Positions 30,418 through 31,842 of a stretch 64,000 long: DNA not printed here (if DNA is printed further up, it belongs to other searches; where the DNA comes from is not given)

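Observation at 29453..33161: Operon of a Ser/Thr kinase fused to a GyrI-like domain, a BNR/Asp-box beta-propeller and an outer-membrane beta-barrel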

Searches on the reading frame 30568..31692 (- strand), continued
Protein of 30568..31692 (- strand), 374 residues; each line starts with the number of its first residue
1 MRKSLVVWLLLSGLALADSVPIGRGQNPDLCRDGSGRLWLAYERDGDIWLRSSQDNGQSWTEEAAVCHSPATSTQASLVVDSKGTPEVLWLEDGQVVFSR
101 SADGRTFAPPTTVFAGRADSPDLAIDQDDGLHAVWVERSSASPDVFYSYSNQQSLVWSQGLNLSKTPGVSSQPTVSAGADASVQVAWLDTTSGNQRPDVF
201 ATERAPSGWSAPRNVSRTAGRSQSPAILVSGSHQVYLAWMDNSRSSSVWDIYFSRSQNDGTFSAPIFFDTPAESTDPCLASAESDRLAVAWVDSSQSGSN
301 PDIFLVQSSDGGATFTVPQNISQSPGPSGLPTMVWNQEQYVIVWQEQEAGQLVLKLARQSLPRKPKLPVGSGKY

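Call 46: predict_structure(alignment_id=A2)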
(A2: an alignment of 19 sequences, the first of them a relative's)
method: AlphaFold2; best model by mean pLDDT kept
length: 374 residues; sequences in the alignment: 19
mean_pLDDT: 89.4   pTM: 0.88
mean pLDDT of the five models: 89.4, 88.6, 88.4, 88.4, 88.0
residues with pLDDT >= 90: 281; 70-90: 61; 50-70: 8; < 50: 24
segments of 3 or more residues with pLDDT < 50: 1-5, 8-16, 365-374
pLDDT, mean of each block of 10 residues (from residue 1): 46 55 97 97 97 96 93 97 96 96 94 96 94 94 93 82 92 92 94 89 91 93 96 93 90 92 91 95 89 93 94 92 91 95 96 96 52 33
secondary structure, 60 per line:
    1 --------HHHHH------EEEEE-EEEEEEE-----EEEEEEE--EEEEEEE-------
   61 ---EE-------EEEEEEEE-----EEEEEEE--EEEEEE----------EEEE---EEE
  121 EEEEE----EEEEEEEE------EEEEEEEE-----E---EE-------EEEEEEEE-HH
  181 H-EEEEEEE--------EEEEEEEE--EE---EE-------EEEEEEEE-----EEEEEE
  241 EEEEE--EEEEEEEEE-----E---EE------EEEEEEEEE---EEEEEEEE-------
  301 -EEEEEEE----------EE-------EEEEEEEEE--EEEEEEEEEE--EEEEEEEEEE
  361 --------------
elements in order: H9-13 E20-24 E26-32 E38-44 E47-53 E73-80 E86-92 E95-100 E111-114 E118-125 E130-137 E144-151 E170-177 E183-189 E198-205 E222-229 E235-245 E248-256 E274-282 E286-293 E302-308 E328-336 E339-348 E351-360

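Call 48: search_protein_families(library=pfam, proteins=[L011:74-2299:+, L011:2280-2744:+, L011:2741-3598:+, L011:3340-4713:+, L011:4859-6880:+, L011:9324-9887:+, L011:9526-10902:-, L011:10964-11875:-, L011:11888-13222:-, L005:2358-2987:+], max_evalue=0.001)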
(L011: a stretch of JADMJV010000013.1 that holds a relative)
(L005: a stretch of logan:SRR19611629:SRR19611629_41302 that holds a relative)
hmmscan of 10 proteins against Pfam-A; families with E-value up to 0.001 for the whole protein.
L011:74-2299:+ (741 aa): 3 families
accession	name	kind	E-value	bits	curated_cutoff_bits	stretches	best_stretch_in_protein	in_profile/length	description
PF02738.23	MoCoBD_1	-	3.9e-81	272.2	27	1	142-381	7-244/244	Molybdopterin cofactor-binding domain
PF20256.3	MoCoBD_2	-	4.6e-63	213.8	27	1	409-676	4-283/283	Molybdopterin cofactor-binding domain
PF01315.27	Ald_Xan_dh_C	-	7.8e-12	45.9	31.3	1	18-122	1-109/110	Aldehyde oxidase and xanthine dehydrogenase, a/b hammerhead domain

L011:2280-2744:+ (154 aa): 3 families
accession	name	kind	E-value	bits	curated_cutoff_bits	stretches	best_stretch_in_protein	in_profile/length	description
PF01799.25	Fer2_2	-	1.1e-25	90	30.3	1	76-148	1-74/75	[2Fe-2S] binding domain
PF13085.11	Fer2_3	-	0.0001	22.7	27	1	38-84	48-93/107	2Fe-2S iron-sulfur cluster binding domain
PF00111.32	Fer2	-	0.0001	22.6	21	1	9-57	2-50/77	2Fe-2S iron-sulfur cluster binding domain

L011:2741-3598:+ (285 aa): 2 families
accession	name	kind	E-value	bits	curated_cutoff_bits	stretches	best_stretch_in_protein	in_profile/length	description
PF00941.27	FAD_binding_5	-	4.8e-42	144.1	27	1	8-177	2-169/170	FAD binding domain in molybdopterin dehydrogenase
PF03450.22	CO_deh_flav_C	-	8.3e-12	45.6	25.5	1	188-279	4-101/102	CO dehydrogenase flavoprotein C-terminal domain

L011:3340-4713:+ (457 aa): 2 families
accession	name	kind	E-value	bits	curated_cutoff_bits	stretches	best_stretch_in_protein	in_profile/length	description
PF22484.2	DUF6986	-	2.9e-69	234.3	27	1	97-449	17-392/408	Domain of unknown function (DUF6986)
PF03328.21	HpcH_HpaI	-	1.3e-06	28.3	25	1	133-322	5-187/221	HpcH/HpaI aldolase/citrate lyase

L011:4859-6880:+ (673 aa): 0 families

L011:9324-9887:+ (187 aa): 0 families

L011:9526-10902:- (458 aa): 2 families
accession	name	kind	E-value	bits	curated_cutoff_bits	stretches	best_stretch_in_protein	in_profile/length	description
PF13635.12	DUF4143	-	2.3e-25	89.7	28.1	1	222-388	1-160/160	Domain of unknown function (DUF4143)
PF13173.12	AAA_14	-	2.7e-22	79.6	27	1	18-152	2-129/129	AAA domain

L011:10964-11875:- (303 aa): 2 families
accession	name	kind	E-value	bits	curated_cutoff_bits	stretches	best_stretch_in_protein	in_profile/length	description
PF07722.19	Peptidase_C26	-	3.8e-36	125.4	20.5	1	76-275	26-219/219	Peptidase C26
PF00117.34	GATase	-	1.5e-11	44.7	22.8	1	135-276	59-173/190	Glutamine amidotransferase class-I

L011:11888-13222:- (444 aa): 6 families
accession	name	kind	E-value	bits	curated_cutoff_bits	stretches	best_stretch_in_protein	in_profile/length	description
PF00534.26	Glycos_transf_1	-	5e-33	114.5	26.4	1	271-422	12-169/172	Glycosyl transferases group 1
PF13692.12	Glyco_trans_1_4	-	7.1e-31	107.8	27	1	275-411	2-142/142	Glycosyl transferases group 1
PF13439.12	Glyco_transf_4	-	1.4e-16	61.4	28.5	1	108-261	1-165/170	Glycosyltransferase Family 4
PF13579.12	Glyco_trans_4_4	-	2.5e-10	41.4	29.7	1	109-245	1-137/158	Glycosyl transferase 4-like domain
PF13524.12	Glyco_trans_1_2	-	3.3e-09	37.3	25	1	291-439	4-143/144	Glycosyl transferase-like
PF20706.3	GT4-conflict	-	7.8e-09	35.4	26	1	265-437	188-384/385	Family 4 Glycosyltransferase in conflict systems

L005:2358-2987:+ (209 aa): 0 families

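Call 51: fold_search(model_id=the predicted structure, library=pdb)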
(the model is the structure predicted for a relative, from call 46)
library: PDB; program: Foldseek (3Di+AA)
matches with E <= 10: 1202; with E <= 0.001: 702
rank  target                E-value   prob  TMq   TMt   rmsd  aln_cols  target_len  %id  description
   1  6t96                  1.4e-12  1.00  0.65  0.69   7.7       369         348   15  Photorhabdus laumondii subsp. laumondii lectin PLL3 (released 2019-12-25)
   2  6gxs_B                1.6e-12  1.00  0.67  0.69   6.6       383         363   15  Crystal structure of CV39L lectin from Chromobacterium violaceum at 1.8 A resolution (released 2019-12-04)
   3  8q83_B                4.4e-12  1.00  0.68  0.73   4.8       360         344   15  Photorhabdus laumondii lectin PLL5 in complex with alpha-methyl-fucoside (released 2025-03-05)
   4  6rfz                  4.9e-12  1.00  0.70  0.76   4.1       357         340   14  Photorhabdus laumondii lectin PLL2 in complex with D-glucose (released 2020-07-01)
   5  8q83_C                4.9e-12  1.00  0.69  0.75   4.4       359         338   15  Photorhabdus laumondii lectin PLL5 in complex with alpha-methyl-fucoside (released 2025-03-05)
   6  5mul                  5.1e-12  1.00  0.68  0.67   5.0       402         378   13  Glycoside Hydrolase BT3686 bound to Glucuronic Acid (released 2017-04-26)
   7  8q82_A                6.8e-12  1.00  0.68  0.75   4.0       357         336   14  Photorhabdus laumondii lectin PLL4 in complex with alpha-methyl-fucoside (released 2025-03-05)
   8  4irt                  8.2e-12  1.00  0.66  0.62   5.7       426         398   12  Crystal structure of a putative neuraminidase (BACOVA_03493) from Bacteroides ovatus ATCC 8483 at 1.74 A resolution (released 2013-03-13)
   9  2ya4_A                8.6e-12  1.00  0.50  0.42  11.6       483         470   13  Crystal structure of Streptococcus pneumoniae NanA (TIGR4) (released 2011-04-27)
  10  5mvh                  9.0e-12  1.00  0.70  0.67   4.5       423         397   13  Glycoside Hydrolase BACCELL_00856 (released 2017-04-26)
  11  6rgr                  9.4e-12  1.00  0.65  0.70   6.0       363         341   15  Photorhabdus asymbiotica lectin PHL in complex with L-rhamnose (released 2020-07-01)
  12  5muk                  9.9e-12  1.00  0.67  0.67   5.0       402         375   13  Glycoside Hydrolase BT3686 (released 2017-04-26)
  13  6rg2_B                1.2e-11  1.00  0.66  0.72   6.8       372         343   14  Photorhabdus laumondii lectin PLL2 in complex with 3-O-methyl-D-glucose (released 2020-07-01)
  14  6fhx_A                1.3e-11  1.00  0.67  0.72   6.1       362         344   14  Photorhabdus asymbiotica lectin (PHL) in complex with synthetic C-fucoside (released 2019-01-30)
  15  8q83_D                1.9e-11  1.00  0.69  0.75   4.5       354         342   16  Photorhabdus laumondii lectin PLL5 in complex with alpha-methyl-fucoside (released 2025-03-05)
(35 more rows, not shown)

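Call 53: search_solved_structures(query=A2, max_evalue=1)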
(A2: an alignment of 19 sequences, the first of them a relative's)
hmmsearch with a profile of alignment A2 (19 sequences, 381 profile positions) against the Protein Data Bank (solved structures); distinct sequences matched with E-value up to 1: 63 (the best 60 are shown).
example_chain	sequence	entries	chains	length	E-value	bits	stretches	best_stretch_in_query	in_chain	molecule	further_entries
8t26_A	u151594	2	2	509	3.9e-07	32.4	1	93-172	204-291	Sialidase, putative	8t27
8feb_A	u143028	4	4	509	5.3e-07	31.9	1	94-172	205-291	Sialidase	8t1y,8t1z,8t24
8gn6_C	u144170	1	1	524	6.6e-07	31.6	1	94-172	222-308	Sialidase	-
8gn6_A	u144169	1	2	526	6.6e-07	31.6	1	94-172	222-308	Sialidase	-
4xma_A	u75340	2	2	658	4.3e-06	28.9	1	33-114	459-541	Sialidase B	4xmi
4fj6_A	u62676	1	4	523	4.4e-06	28.9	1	28-171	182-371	glycoside hydrolase family 33, candidate sialidase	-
4xe9_A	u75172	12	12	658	5.6e-06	28.6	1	34-114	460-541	Sialidase B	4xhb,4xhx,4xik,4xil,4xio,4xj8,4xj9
4xog_A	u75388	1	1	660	5.6e-06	28.5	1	34-114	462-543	Sialidase B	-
4xyx_A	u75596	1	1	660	5.6e-06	28.5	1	34-114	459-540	Sialidase B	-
2jkb_A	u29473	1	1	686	6.4e-06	28.4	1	34-114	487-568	SIALIDASE B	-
2vw0_A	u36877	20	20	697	6.7e-06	28.3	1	34-114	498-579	SIALIDASE B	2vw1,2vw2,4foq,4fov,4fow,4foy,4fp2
6mrv_B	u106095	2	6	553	6.9e-06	28.3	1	28-165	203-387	Sialidase26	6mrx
6myv_A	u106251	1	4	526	7.6e-06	28.1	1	28-166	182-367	Sialidase26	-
4x6k_A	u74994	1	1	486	8.3e-06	28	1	21-122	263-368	Anhydrosialidase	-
4x47_A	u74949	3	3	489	8.4e-06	28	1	21-122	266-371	Anhydrosialidase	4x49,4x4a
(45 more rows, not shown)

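Call 57: find_encoding_contigs(protein=P0149, flank=6000, max_places=1)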
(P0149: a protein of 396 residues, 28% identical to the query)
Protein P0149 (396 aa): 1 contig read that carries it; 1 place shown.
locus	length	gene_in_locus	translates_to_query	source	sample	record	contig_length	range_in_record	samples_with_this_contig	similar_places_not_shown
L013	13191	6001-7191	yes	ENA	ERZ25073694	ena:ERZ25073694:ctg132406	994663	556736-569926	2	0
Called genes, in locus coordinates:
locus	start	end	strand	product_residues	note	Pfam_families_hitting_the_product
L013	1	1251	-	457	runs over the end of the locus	PF00069:Pkinase, PF01636:APH (faint), PF07714:PK_Tyr_Ser-Thr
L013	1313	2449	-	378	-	PF00793:DAHP_synth_1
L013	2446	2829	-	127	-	PF00856:SET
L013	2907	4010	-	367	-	PF20067:SSL_N, PF08450:SGL, PF03088:Str_synth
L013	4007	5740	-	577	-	-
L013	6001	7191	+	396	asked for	PF13088:BNR_2, PF22847:Glyco_hydro_43_rel (faint), PF24316:Tli3 (faint), PF15892:BNR_4 (faint), PF13088:BNR_2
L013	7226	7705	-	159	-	PF04073:tRNA_edit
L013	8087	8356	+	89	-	PF02604:PhdYeFM_antitox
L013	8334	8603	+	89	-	-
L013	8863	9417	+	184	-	-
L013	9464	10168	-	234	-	-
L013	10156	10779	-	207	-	PF19502:DUF6036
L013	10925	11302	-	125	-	-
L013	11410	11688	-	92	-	-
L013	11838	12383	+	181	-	PF13302:Acetyltransf_3 (weak), PF13420:Acetyltransf_4, PF00583:Acetyltransf_1, PF13673:Acetyltransf_10 (weak), PF13508:Acetyltransf_7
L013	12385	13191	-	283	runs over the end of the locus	PF01790:LGT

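Call 58: find_encoding_contigs(protein=P0146, flank=6000, max_places=1)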
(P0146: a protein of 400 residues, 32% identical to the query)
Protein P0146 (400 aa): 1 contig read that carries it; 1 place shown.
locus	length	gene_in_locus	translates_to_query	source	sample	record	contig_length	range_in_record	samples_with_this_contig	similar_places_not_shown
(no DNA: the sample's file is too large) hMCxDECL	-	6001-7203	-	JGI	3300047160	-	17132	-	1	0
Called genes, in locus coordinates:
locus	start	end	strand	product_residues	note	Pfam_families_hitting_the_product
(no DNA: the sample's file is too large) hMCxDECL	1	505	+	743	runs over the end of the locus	PF00069:Pkinase, PF07714:PK_Tyr_Ser-Thr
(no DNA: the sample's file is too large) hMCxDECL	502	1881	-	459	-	PF01554:MatE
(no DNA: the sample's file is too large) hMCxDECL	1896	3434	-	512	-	PF04675:DNA_ligase_A_N (weak), PF01068:DNA_ligase_A_M, PF09414:RNA_ligase (weak), PF04679:DNA_ligase_A_C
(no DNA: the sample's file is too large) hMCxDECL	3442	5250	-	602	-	PF05960:DUF885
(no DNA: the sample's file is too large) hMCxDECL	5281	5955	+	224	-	PF00702:Hydrolase (weak), PF12710:HAD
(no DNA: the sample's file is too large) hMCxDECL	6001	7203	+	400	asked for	PF13088:BNR_2, PF15892:BNR_4 (faint), PF24316:Tli3 (faint), PF02012:BNR (faint), PF15902:Sortilin-Vps10 (weak), PF13088:BNR_2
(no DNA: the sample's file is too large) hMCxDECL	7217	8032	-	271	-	PF01148:CTP_transf_1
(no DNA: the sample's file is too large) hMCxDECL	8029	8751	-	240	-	PF01255:Prenyltransf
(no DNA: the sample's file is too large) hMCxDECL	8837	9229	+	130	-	PF22550:CesT_Tir_1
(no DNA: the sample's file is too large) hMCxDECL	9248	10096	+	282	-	PF04012:PspA_IM30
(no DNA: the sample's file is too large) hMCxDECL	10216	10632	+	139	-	?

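Call 59: find_encoding_contigs(protein=P0147, flank=6000, max_places=1)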
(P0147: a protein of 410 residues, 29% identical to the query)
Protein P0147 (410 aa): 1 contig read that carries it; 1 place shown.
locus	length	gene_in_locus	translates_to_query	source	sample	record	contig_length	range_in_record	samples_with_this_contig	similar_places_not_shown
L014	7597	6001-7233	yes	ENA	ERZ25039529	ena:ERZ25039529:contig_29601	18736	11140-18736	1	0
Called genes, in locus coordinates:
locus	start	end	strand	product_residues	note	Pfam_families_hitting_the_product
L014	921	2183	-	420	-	-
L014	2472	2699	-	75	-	-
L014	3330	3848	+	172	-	-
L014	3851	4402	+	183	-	PF08808:RES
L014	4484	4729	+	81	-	-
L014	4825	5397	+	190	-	-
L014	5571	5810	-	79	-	-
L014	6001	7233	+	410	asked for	PF13088:BNR_2 (faint), PF15892:BNR_4, PF15902:Sortilin-Vps10 (faint)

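Call 60: search_protein_families(library=pfam, proteins=[L013:4007-5740:-, L014:921-2183:-, L007:3765-5498:+, L008:9290-11086:+], max_evalue=1)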
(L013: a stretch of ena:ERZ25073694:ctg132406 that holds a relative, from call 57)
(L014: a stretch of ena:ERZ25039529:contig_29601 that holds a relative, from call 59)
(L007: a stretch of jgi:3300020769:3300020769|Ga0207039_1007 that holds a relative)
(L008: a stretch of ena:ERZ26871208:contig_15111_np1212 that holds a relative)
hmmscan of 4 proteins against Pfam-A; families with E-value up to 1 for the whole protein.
L013:4007-5740:- (577 aa): 0 families

L014:921-2183:- (420 aa): 1 family
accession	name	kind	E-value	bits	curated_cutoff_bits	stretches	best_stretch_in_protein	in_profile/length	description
PF01963.22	TraB_PrgY_gumN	-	0.18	12.1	26.8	1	285-329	200-244/263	TraB/PrgY/gumN family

L007:3765-5498:+ (577 aa): 1 family
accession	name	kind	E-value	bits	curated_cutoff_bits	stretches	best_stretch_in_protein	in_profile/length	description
PF07642.17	BBP2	-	2e-25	90.2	26.2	1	209-577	2-339/339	Putative beta-barrel porin-2, OmpL-like. bbp2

L008:9290-11086:+ (598 aa): 2 families
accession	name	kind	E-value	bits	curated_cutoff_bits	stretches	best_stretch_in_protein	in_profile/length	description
PF07642.17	BBP2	-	3.9e-22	79.4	26.2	1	200-598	2-339/339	Putative beta-barrel porin-2, OmpL-like. bbp2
PF17655.7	IRK_C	-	0.34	11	22.5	0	447-473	127-153/174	Inward rectifier potassium channel C-terminal domain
